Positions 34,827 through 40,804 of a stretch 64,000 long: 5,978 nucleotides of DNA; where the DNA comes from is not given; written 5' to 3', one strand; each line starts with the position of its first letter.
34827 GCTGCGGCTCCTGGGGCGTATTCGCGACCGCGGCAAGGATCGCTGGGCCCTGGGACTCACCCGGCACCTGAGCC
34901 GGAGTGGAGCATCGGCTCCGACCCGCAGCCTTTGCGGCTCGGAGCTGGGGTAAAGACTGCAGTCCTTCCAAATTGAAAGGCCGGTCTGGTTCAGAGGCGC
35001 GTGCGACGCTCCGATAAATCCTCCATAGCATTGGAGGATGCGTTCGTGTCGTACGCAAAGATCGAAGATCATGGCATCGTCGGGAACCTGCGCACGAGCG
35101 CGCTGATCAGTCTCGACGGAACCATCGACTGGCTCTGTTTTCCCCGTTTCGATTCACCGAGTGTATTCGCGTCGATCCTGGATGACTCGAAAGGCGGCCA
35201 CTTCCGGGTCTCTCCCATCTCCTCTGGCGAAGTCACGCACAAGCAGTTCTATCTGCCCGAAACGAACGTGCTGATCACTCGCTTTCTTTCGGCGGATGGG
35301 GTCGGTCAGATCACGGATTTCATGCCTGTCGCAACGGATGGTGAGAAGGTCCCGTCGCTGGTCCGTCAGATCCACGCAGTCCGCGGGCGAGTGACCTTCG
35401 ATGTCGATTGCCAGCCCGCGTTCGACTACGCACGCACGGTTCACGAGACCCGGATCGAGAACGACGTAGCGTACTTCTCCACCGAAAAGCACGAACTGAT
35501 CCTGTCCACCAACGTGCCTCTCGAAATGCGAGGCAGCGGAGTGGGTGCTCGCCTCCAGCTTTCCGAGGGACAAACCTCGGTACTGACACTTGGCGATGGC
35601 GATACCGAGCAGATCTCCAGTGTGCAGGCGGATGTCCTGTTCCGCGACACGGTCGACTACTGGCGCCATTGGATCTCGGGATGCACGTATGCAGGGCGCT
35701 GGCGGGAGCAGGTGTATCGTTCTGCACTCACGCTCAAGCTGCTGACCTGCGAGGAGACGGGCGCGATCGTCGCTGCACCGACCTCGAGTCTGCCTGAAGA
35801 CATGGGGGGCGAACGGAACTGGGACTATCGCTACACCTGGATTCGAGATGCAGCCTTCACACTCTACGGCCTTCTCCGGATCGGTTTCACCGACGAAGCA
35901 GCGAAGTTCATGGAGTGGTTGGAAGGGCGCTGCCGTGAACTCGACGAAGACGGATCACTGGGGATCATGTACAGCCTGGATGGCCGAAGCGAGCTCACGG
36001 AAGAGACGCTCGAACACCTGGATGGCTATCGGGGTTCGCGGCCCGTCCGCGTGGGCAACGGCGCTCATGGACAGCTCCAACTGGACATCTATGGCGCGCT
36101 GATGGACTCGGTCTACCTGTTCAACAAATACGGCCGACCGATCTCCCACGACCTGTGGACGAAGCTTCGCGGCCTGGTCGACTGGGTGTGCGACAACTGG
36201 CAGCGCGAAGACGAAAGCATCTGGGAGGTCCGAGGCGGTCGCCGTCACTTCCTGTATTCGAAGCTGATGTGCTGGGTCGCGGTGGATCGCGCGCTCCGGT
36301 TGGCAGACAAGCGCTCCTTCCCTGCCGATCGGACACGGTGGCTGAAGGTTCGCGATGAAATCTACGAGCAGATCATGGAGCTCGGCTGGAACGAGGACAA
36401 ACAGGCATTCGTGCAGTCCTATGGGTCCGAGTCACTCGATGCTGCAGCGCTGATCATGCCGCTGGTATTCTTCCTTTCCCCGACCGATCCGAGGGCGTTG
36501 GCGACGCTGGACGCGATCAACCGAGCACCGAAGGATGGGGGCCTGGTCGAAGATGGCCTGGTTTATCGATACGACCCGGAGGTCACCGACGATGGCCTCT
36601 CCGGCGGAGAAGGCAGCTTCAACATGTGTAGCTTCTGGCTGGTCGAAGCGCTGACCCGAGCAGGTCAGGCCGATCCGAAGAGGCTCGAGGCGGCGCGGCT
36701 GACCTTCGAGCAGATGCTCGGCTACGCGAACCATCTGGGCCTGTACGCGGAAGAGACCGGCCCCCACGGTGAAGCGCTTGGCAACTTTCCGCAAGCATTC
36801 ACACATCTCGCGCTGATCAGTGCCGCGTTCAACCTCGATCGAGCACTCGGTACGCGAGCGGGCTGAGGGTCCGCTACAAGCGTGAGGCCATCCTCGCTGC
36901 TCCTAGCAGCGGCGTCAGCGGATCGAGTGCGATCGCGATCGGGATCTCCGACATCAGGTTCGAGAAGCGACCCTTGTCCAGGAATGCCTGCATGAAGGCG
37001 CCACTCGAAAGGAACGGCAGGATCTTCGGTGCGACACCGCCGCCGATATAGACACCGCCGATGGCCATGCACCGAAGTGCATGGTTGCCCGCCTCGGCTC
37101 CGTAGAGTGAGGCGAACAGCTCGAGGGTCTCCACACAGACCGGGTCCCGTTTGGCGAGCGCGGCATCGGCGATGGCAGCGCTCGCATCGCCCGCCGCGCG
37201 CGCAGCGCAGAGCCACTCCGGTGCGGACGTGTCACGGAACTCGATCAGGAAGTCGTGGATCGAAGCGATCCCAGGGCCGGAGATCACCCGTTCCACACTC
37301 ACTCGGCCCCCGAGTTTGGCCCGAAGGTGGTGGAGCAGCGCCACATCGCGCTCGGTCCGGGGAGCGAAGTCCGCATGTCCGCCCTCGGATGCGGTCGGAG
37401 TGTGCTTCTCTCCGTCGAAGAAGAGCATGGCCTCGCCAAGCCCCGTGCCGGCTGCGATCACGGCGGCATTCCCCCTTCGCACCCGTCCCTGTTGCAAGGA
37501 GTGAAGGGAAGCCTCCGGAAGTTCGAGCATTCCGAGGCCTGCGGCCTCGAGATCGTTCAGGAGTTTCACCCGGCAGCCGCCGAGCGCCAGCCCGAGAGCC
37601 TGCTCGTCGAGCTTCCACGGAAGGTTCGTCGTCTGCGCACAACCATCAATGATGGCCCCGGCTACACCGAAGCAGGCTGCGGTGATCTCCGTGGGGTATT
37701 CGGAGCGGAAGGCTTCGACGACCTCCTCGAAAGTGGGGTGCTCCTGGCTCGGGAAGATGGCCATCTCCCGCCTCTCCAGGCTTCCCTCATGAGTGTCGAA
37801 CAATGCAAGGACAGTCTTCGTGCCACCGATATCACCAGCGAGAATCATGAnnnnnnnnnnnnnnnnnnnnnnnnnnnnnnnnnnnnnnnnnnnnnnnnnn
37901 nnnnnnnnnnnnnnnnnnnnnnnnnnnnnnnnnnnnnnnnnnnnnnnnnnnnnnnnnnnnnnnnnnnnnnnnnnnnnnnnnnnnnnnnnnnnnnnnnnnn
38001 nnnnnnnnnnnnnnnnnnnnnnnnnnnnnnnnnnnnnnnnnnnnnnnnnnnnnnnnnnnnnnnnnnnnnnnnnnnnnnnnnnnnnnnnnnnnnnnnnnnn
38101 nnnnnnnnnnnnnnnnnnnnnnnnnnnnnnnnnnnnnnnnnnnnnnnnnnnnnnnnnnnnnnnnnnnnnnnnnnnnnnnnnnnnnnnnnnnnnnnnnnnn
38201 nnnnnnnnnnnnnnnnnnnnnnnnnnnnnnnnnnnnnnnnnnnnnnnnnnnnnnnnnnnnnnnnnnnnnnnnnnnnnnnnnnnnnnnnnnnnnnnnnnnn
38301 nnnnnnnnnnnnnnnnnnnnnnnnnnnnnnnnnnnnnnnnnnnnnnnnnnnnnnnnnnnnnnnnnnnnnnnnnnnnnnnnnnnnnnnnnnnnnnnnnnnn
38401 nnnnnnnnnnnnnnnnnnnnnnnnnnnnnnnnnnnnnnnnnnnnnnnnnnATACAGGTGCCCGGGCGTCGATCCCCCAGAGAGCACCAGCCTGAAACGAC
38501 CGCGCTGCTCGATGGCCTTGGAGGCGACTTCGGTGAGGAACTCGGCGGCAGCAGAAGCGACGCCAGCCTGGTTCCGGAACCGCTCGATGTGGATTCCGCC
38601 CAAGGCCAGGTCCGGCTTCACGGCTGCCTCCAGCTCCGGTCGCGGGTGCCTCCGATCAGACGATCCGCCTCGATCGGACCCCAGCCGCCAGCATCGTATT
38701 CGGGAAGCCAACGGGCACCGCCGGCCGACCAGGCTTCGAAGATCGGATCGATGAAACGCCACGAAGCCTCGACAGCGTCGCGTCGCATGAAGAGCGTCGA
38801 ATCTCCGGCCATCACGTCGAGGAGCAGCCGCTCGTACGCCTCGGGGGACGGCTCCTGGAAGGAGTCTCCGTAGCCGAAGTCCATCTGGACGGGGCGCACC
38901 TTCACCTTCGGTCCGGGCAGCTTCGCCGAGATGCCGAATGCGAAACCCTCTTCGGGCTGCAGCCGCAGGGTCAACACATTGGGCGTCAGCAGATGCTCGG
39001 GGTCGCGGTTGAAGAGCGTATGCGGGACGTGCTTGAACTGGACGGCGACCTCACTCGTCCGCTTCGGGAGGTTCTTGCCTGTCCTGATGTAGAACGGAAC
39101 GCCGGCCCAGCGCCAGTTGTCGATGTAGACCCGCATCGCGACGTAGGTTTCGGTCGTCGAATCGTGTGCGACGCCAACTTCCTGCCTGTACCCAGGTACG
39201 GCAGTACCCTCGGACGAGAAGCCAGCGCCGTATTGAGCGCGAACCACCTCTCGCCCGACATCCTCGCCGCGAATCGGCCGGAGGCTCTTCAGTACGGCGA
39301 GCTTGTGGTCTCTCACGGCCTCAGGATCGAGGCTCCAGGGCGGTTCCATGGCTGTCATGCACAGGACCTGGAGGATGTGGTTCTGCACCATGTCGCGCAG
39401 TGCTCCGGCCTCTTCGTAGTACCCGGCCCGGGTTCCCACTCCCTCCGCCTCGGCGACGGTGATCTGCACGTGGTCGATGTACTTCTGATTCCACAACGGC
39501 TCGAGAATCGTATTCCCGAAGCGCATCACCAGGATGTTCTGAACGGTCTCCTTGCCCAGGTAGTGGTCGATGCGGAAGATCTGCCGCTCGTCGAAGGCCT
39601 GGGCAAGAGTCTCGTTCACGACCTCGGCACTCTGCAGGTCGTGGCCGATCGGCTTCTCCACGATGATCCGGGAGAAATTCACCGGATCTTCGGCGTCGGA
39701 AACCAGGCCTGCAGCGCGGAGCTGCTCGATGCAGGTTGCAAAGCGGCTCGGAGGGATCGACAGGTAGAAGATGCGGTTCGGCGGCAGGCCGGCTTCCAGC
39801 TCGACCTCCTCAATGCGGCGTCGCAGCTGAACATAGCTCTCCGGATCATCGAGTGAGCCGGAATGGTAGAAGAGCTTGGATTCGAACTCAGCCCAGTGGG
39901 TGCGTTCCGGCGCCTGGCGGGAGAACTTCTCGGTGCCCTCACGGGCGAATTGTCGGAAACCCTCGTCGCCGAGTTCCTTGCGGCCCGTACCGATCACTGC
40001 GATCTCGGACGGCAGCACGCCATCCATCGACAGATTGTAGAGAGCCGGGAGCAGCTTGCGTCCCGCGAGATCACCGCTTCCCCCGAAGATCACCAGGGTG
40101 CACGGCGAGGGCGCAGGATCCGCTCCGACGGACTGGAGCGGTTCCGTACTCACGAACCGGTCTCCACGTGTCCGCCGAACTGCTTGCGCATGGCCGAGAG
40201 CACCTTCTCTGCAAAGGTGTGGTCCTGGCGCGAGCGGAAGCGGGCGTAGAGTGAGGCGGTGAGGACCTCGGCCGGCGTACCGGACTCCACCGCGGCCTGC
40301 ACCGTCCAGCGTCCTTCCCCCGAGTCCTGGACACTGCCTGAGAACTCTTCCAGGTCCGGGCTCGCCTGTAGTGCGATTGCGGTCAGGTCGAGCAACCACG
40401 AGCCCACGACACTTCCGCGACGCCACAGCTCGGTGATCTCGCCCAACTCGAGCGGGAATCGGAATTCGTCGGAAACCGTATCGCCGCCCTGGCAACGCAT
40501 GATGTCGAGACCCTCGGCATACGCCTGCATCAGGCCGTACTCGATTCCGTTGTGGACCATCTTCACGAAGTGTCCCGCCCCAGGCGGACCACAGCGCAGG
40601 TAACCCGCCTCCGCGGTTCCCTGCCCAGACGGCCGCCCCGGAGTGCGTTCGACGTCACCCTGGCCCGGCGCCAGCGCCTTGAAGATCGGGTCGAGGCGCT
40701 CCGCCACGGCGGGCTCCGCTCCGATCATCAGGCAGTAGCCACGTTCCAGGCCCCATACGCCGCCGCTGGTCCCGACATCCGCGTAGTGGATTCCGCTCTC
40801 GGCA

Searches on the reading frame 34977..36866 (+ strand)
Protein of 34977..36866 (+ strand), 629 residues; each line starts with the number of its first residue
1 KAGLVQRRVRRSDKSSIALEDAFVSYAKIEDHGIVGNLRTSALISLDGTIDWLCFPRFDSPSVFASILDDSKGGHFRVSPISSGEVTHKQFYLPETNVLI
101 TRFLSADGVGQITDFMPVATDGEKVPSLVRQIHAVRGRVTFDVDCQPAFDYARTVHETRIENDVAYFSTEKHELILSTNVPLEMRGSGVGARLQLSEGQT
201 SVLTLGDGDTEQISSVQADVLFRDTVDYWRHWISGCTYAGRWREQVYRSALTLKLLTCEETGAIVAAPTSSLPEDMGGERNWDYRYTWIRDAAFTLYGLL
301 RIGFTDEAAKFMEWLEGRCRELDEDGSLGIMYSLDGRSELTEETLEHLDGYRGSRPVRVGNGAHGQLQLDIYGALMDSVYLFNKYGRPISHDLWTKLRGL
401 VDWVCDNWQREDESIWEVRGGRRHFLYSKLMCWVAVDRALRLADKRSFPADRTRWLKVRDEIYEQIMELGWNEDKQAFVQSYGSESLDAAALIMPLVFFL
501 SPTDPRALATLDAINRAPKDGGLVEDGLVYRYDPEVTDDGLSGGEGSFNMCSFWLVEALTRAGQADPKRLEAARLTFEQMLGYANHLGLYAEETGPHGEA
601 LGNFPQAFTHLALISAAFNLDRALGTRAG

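Call 57: search_protein_families(library=pfam, proteins=[window:34977-36866:+], max_evalue=0.0001)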
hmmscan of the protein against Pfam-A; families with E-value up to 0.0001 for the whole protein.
window:34977-36866:+ (629 aa): 2 families
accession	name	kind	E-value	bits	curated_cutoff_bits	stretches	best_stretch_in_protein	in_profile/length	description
PF00723.27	Glyco_hydro_15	-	1.5e-78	265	22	1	243-617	4-426/427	Glycosyl hydrolases family 15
PF19291.4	TREH_N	-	1.3e-18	67.5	23.1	1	27-189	13-167/211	Trehalase-like, N-terminal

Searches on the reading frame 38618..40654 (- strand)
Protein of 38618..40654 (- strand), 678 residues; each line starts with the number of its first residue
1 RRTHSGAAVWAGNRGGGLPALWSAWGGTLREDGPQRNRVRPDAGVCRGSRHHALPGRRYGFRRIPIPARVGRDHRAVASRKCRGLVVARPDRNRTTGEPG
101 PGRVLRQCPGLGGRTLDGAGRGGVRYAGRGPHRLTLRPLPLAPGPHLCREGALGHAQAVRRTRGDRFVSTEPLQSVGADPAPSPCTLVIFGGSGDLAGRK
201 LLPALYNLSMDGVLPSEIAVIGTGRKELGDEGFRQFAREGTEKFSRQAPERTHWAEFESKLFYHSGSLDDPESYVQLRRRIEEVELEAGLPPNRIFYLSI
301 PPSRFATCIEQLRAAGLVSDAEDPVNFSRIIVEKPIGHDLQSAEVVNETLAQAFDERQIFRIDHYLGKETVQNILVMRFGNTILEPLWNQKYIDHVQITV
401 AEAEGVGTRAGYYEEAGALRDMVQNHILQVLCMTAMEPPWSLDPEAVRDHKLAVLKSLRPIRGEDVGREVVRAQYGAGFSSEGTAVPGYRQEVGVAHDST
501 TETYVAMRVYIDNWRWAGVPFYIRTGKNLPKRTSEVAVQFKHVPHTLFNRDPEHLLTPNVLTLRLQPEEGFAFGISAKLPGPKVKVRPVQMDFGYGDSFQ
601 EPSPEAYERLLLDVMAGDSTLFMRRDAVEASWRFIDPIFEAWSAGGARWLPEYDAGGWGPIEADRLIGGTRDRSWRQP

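Call 57: search_protein_families(library=pfam, proteins=[window:38618-40654:-], max_evalue=0.0001)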
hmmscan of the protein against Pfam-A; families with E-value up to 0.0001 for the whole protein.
window:38618-40654:- (678 aa): 2 families
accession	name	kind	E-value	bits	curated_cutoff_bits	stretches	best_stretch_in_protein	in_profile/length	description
PF02781.21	G6PD_C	-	1.5e-121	405.5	27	1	375-675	1-295/296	Glucose-6-phosphate dehydrogenase, C-terminal domain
PF00479.28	G6PD_N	-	1.5e-60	205.4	22.1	1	188-373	1-183/183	Glucose-6-phosphate dehydrogenase, NAD binding domain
